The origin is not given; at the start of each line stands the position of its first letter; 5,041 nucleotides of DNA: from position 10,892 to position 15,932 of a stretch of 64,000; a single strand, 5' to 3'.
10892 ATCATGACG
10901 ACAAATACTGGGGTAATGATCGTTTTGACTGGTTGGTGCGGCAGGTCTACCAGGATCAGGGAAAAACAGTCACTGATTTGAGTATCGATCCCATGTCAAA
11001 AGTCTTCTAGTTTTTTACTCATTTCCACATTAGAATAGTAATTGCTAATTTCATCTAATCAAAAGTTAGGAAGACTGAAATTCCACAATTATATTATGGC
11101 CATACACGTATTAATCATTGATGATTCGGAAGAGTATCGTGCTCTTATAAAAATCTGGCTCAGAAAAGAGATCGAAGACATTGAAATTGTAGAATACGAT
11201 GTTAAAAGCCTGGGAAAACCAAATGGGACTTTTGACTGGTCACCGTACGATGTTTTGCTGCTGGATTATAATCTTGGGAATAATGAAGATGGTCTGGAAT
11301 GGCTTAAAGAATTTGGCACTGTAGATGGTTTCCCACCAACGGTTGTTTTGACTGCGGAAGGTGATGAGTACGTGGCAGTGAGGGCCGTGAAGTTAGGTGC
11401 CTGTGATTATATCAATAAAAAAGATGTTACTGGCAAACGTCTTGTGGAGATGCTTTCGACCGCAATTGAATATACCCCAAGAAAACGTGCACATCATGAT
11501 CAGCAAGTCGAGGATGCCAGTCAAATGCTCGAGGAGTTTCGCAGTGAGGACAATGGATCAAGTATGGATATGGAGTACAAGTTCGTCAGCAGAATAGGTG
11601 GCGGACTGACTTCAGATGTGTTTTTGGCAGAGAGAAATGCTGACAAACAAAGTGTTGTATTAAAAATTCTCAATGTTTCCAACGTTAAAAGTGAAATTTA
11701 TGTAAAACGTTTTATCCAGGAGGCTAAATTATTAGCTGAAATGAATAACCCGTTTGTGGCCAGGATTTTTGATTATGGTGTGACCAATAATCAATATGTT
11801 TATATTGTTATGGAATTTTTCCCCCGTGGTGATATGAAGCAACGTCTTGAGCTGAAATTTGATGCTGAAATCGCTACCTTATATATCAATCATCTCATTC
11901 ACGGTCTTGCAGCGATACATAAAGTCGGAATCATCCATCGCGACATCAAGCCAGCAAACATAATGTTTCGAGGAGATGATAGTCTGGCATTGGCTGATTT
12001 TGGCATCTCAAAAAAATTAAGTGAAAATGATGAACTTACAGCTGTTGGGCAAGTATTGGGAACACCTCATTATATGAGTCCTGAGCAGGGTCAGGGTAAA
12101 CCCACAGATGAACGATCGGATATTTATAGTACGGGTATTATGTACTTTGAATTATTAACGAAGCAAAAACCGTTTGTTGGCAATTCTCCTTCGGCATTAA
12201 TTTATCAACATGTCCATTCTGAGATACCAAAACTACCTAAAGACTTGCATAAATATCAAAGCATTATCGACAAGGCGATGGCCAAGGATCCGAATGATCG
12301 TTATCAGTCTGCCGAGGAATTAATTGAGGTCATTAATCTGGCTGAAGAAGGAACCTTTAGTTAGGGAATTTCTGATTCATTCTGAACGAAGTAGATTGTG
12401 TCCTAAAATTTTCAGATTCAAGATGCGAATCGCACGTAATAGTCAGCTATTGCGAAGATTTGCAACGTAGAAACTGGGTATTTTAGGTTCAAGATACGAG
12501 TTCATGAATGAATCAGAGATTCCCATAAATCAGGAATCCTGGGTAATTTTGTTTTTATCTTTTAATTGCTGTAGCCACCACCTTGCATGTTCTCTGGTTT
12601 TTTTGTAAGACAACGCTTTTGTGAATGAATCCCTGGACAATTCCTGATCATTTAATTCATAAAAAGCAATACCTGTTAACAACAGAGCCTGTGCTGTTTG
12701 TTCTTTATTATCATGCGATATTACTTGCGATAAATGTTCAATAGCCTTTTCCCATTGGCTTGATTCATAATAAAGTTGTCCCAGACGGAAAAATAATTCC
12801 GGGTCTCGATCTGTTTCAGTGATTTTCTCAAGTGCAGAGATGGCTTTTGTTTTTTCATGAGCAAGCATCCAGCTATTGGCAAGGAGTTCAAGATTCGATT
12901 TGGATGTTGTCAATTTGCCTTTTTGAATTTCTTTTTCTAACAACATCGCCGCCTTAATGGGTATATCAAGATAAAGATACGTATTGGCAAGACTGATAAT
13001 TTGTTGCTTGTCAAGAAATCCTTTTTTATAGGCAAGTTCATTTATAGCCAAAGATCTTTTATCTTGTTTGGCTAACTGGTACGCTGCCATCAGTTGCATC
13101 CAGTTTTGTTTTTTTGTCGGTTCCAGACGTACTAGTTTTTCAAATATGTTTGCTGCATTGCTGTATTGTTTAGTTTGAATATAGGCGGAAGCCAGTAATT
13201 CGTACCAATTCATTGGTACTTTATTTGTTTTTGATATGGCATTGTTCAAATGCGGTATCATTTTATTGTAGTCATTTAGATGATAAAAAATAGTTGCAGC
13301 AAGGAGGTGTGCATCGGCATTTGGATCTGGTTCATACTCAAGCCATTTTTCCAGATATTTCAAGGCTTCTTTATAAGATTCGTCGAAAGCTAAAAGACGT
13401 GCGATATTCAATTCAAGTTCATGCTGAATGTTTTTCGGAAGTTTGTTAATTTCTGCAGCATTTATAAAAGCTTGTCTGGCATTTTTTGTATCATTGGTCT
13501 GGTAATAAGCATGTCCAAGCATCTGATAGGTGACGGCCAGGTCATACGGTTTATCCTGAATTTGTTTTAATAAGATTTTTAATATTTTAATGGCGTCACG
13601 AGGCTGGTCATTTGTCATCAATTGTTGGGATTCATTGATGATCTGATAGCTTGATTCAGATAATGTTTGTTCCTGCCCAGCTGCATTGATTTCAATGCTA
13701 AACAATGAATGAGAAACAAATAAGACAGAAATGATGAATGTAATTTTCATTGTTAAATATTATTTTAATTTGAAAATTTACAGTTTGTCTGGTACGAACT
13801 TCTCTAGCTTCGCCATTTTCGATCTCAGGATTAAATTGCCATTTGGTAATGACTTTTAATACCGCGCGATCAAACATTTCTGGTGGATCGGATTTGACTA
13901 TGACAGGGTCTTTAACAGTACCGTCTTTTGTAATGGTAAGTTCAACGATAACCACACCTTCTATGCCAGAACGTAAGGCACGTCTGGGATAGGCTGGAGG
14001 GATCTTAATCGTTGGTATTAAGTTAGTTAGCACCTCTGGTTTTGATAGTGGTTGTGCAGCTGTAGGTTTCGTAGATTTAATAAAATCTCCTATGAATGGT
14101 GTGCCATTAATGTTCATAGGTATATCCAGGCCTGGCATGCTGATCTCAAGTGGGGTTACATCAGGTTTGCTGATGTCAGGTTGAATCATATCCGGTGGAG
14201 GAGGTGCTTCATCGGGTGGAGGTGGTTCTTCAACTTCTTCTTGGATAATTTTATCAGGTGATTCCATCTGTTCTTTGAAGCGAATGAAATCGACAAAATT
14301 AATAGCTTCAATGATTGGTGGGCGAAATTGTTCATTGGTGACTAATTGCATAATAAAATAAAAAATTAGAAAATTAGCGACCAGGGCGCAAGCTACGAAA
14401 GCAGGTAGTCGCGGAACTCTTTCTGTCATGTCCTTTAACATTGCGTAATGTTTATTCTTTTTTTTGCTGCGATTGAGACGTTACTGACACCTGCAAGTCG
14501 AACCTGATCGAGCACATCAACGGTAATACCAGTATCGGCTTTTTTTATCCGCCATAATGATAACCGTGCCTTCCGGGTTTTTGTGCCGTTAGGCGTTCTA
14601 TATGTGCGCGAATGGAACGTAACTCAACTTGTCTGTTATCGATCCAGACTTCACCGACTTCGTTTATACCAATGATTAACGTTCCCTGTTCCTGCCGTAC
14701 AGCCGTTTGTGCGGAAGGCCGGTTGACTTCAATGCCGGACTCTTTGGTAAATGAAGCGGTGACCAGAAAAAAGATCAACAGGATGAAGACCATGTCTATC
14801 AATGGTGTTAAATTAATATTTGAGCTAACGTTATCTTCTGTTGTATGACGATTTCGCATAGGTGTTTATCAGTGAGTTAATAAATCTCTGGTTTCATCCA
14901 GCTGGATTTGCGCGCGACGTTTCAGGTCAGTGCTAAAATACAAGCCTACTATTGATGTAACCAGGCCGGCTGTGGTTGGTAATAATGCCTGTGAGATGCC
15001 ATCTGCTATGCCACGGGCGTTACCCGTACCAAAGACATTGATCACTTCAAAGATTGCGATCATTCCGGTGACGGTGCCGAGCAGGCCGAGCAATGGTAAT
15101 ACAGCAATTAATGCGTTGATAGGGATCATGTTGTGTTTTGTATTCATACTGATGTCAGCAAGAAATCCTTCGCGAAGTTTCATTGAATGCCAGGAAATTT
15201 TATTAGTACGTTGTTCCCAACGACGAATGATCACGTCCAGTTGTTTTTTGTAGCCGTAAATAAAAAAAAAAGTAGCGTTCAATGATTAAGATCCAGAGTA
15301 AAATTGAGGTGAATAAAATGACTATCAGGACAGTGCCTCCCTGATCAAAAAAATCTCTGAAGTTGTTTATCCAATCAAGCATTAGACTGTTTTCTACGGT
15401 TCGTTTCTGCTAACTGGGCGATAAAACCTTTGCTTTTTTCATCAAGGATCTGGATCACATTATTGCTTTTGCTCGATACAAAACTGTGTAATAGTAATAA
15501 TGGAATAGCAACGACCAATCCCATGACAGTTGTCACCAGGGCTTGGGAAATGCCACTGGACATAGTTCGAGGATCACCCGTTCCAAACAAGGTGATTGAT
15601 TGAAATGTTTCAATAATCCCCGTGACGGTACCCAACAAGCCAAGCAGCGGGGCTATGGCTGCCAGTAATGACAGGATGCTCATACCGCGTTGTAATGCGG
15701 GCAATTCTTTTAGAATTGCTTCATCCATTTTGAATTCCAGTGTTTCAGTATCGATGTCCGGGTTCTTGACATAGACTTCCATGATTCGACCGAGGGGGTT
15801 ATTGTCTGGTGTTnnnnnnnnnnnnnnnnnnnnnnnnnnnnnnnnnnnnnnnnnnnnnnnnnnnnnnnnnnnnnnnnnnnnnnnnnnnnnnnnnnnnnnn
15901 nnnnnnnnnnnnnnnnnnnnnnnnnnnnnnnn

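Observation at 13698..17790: TonB2-type energy-transduction locus carries a cluster of +1 frameshifts, each inside an A/T homopolymer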

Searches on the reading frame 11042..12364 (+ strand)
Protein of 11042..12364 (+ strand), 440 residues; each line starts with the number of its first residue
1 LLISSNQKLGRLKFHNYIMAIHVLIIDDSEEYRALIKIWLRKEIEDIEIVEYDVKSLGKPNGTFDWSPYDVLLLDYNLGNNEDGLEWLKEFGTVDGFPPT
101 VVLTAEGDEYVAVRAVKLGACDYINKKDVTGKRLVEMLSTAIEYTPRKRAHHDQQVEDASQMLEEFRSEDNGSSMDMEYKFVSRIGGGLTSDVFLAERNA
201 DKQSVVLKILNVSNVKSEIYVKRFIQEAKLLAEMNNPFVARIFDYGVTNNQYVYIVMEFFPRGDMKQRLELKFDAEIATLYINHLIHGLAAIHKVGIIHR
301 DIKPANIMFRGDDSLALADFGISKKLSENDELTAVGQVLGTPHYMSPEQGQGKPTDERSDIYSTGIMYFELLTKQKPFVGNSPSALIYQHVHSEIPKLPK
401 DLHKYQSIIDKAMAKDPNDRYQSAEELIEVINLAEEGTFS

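Call 31: search_protein_families(library=ncbifam, proteins=[window:11042-12364:+], max_evalue=1e-20)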
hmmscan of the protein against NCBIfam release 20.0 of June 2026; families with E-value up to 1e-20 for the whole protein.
window:11042-12364:+ (440 aa): 6 families
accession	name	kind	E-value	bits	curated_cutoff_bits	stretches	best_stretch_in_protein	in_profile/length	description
NF033483.0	PknB_PASTA_kin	equivalog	1e-70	239.3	450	1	174-434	4-268/563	Stk1 family PASTA domain-containing Ser/Thr kinase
NF052427.1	StpK7MSMEG_1200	equivalog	8.7e-46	156.6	900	1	178-433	8-267/601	serine/threonine protein kinase StpK7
NF047741.1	antiphage_MADS6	equivalog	2.1e-39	135.5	460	1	267-434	292-460/612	methylation-associated defense system protein kinase MAD6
TIGR03903.1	TOMM_kin_cyc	equivalog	3.7e-38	131.1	705.75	1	202-429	3-242/1267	TOMM system kinase/cyclase fusion protein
NF009651.0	PRK13184.1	equivalog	4e-26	91.3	839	1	178-432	3-288/932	serine/threonine-protein kinase PknD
NF033442.0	BREX_PglW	equivalog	5.5e-21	74.1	990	0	167-426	502-761/1391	BREX system serine/threonine kinase PglW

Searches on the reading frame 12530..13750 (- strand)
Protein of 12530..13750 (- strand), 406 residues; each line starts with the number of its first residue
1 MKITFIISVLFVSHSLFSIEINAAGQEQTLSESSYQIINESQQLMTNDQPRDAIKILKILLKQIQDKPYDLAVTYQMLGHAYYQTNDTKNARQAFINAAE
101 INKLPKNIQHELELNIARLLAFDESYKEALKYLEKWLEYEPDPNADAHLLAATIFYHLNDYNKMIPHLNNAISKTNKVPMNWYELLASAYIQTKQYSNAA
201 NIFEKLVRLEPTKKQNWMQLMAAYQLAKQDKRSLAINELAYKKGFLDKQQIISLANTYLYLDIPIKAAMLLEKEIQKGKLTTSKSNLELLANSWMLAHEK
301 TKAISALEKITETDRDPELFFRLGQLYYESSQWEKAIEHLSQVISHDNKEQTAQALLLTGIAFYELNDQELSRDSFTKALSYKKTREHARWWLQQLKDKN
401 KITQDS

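Call 6: search_protein_families(library=pfam, proteins=[window:12530-13750:-], max_evalue=0.01)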
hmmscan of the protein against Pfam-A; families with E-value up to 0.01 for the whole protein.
window:12530-13750:- (406 aa): 23 families
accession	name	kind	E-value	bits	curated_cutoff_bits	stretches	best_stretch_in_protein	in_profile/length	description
PF07719.23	TPR_2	-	1.5e-20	72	27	1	317-348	1-32/34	Tetratricopeptide repeat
PF13181.12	TPR_8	-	4.3e-18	64.3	25.7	2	183-212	4-33/34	Tetratricopeptide repeat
PF14559.12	TPR_19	-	9.1e-16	58.4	25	2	302-357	9-65/68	Tetratricopeptide repeat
PF13432.12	TPR_16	-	2.8e-15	56.8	32.7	1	322-380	2-58/65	Tetratricopeptide repeat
PF13428.12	TPR_14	-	7.9e-15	54.3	23.5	0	183-220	4-41/44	Tetratricopeptide repeat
PF00515.34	TPR_1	-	1.5e-14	53.5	27.8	1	318-347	2-31/34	Tetratricopeptide repeat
PF13424.12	TPR_12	-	2.6e-14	53.6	30.1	1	322-382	8-74/77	Tetratricopeptide repeat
PF12895.13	ANAPC3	-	2.4e-12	47.4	27.2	2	125-205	4-81/82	Anaphase-promoting complex, cyclosome, subunit 3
PF13174.12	TPR_6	-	4.7e-12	46.2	26.3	0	320-345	3-28/33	Tetratricopeptide repeat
PF13176.12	TPR_7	-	2.3e-10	40.1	27.9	0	184-213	3-32/36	Tetratricopeptide repeat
PF23914.1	TPR_CcmH_CycH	-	1.6e-07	31.8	42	1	30-165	12-141/158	Cytochrome c-type biogenesis protein H TPR domain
PF13371.12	TPR_9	-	8.5e-07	29.3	35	0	315-356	27-68/73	Tetratricopeptide repeat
PF13414.12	TPR_11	-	1.5e-06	28.2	26.8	1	324-365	1-40/42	TPR repeat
PF14561.12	TPR_20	-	5.8e-05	23.8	25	1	301-355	5-62/90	Tetratricopeptide repeat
PF25068.1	ARM_TT21_4th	-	0.00014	22.6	30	1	295-368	10-81/153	Tetratricopeptide repeat protein 21 forth ARM domain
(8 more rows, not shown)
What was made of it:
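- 12530..13750 (-): ttpD-like TPR protein, 406 aa, intact; last gene of the operon. Pfam TPR families (call 6).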

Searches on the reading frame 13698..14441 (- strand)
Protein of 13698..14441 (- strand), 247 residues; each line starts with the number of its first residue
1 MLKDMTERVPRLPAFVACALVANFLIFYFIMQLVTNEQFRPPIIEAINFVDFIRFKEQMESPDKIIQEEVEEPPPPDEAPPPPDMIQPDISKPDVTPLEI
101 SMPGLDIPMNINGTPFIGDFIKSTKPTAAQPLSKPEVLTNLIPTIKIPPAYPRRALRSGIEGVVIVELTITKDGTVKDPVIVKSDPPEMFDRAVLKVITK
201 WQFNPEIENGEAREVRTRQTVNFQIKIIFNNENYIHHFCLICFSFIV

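Call 6: search_protein_families(library=pfam, proteins=[window:13698-14441:-], max_evalue=0.01)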
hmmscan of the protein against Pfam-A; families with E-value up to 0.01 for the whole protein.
window:13698-14441:- (247 aa): 2 families
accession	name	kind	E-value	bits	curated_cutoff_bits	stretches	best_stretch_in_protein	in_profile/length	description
PF03544.19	TonB_C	-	3.8e-24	85.4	24.6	1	148-224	2-78/79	Gram-negative bacterial TonB protein C-terminal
PF13103.11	TonB_2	-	0.00026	21.5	22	1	163-211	27-76/85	TonB C terminal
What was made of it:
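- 13698..14441 (-): tonB as read: 247 aa, with a 21-aa tail that overlaps ttpD by 53 nt. TonB_C domain (call 6).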

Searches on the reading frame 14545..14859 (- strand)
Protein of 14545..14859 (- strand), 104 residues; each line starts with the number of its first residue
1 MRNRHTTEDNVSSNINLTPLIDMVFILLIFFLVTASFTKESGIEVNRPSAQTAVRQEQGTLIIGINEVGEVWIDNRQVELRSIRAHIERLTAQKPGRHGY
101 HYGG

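Call 6: search_protein_families(library=pfam, proteins=[window:14545-14859:-], max_evalue=0.01)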
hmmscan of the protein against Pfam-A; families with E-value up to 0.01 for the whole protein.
window:14545-14859:- (104 aa): 1 family
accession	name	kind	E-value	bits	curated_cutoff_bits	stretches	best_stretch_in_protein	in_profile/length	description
PF02472.21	ExbD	-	2.2e-19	70.2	25.4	1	13-96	6-90/128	Biopolymer transport protein ExbD/TolR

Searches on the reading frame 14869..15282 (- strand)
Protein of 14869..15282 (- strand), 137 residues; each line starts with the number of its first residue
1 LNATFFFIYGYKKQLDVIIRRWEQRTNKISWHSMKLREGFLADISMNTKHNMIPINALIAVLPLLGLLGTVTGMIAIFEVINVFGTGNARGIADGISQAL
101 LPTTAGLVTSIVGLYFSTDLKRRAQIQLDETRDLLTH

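Call 6: search_protein_families(library=pfam, proteins=[window:14869-15282:-], max_evalue=0.01)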
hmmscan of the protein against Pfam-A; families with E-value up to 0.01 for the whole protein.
window:14869-15282:- (137 aa): 1 family
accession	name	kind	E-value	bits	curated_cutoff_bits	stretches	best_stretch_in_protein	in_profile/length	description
PF01618.21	MotA_ExbB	-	1.8e-18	66.9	22.9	1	48-130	42-124/127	MotA/TolQ/ExbB proton channel family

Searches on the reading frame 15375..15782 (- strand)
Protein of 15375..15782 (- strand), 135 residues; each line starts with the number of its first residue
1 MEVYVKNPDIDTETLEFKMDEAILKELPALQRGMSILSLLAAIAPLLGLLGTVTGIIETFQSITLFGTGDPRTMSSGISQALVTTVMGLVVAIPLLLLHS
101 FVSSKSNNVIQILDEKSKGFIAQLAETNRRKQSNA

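Call 6: search_protein_families(library=pfam, proteins=[window:15375-15782:-], max_evalue=0.01)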
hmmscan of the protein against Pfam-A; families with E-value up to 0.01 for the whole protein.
window:15375-15782:- (135 aa): 2 families
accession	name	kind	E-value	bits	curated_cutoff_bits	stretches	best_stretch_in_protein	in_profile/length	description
PF01618.21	MotA_ExbB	-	1e-31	109.7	22.9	1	9-114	21-126/127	MotA/TolQ/ExbB proton channel family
PF03631.20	Virul_fac_BrkB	-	0.006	16.7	33.7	1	32-124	71-162/259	Virulence factor BrkB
